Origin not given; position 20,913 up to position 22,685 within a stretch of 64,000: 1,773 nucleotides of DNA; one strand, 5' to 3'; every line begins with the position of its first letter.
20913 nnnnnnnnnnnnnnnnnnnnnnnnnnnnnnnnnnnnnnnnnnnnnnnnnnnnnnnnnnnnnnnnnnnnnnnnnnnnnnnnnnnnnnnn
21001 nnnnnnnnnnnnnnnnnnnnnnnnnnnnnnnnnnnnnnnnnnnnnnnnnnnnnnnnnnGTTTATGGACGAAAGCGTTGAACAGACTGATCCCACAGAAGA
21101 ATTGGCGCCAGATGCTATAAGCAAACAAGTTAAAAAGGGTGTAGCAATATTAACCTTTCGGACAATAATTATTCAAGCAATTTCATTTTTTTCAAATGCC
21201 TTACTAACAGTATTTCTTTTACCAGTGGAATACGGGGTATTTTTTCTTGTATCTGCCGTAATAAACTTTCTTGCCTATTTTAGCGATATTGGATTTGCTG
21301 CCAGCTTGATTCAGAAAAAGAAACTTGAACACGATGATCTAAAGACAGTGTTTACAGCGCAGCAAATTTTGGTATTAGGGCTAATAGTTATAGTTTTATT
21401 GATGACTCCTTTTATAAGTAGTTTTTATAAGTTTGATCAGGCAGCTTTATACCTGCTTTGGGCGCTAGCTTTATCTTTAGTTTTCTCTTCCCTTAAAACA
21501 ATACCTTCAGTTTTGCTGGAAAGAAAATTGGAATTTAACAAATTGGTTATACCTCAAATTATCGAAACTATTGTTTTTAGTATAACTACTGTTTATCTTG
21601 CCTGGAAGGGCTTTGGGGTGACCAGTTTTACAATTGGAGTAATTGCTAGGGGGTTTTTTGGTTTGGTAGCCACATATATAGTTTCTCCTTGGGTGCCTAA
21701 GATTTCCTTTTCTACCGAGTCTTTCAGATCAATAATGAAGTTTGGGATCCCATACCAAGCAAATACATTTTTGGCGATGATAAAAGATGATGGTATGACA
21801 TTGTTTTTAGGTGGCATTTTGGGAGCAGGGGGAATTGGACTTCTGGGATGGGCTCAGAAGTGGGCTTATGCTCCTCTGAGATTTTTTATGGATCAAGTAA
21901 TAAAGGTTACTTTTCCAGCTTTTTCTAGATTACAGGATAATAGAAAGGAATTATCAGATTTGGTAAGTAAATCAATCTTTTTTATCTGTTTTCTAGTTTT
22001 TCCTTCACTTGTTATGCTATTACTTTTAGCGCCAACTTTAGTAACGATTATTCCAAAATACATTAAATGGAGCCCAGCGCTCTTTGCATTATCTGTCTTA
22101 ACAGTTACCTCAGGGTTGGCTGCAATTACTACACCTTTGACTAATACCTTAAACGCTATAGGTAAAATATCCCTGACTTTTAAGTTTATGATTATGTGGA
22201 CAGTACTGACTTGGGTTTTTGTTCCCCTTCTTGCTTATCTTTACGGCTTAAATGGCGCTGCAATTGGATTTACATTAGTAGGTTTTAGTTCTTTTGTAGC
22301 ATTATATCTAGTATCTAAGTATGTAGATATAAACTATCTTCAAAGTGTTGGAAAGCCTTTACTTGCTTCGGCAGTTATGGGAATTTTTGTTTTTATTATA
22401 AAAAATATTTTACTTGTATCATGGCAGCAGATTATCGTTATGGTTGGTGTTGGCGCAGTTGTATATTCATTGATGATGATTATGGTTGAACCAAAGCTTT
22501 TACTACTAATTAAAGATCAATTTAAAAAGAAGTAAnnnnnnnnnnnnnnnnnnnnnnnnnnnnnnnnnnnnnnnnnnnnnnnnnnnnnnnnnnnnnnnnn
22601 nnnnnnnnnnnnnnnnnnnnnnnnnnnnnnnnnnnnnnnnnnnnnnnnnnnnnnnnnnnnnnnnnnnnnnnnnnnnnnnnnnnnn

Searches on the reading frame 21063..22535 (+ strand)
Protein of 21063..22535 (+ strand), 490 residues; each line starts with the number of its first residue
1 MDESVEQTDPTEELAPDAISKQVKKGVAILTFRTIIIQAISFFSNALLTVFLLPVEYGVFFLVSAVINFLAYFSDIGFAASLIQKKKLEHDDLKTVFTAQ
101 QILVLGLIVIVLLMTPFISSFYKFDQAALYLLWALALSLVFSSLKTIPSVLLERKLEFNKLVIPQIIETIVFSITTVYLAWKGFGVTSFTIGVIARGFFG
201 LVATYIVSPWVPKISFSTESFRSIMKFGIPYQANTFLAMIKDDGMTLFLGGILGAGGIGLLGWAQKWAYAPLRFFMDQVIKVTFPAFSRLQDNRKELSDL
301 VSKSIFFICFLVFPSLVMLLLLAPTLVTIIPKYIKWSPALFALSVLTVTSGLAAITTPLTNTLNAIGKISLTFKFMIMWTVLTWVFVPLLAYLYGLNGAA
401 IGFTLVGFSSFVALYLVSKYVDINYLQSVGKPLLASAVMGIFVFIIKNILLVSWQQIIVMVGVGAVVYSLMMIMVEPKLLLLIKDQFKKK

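Call 3: search_protein_families(library=pfam, proteins=[window:21063-22535:+], max_evalue=1)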
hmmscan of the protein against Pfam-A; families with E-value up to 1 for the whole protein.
window:21063-22535:+ (490 aa): 2 families
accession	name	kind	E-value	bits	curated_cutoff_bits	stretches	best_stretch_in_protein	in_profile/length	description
PF13440.11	Polysacc_synt_3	-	2.9e-55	188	23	1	48-330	2-283/293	Polysaccharide biosynthesis protein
PF01943.22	Polysacc_synt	-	1.3e-21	77.8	28.2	1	24-291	2-274/274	Polysaccharide biosynthesis protein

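Call 4: search_protein_families(library=ncbifam, proteins=[window:21063-22535:+], max_evalue=1)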
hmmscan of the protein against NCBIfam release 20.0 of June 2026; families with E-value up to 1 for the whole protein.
window:21063-22535:+ (490 aa): 3 families
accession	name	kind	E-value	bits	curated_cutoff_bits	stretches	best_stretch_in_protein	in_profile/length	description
NF007773.0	PRK10459.1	equivalog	1.6e-48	166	273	1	27-489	11-481/492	MOP flippase family protein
NF058658.1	Oglyco_Wzx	exception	5.4e-34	118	720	1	23-478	10-466/478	O-glycosylation flippase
NF047674.1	TeichurnBiosyTuaB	equivalog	1.4e-30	106.8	580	1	18-474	3-468/469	teichuronic acid biosynthesis protein TuaB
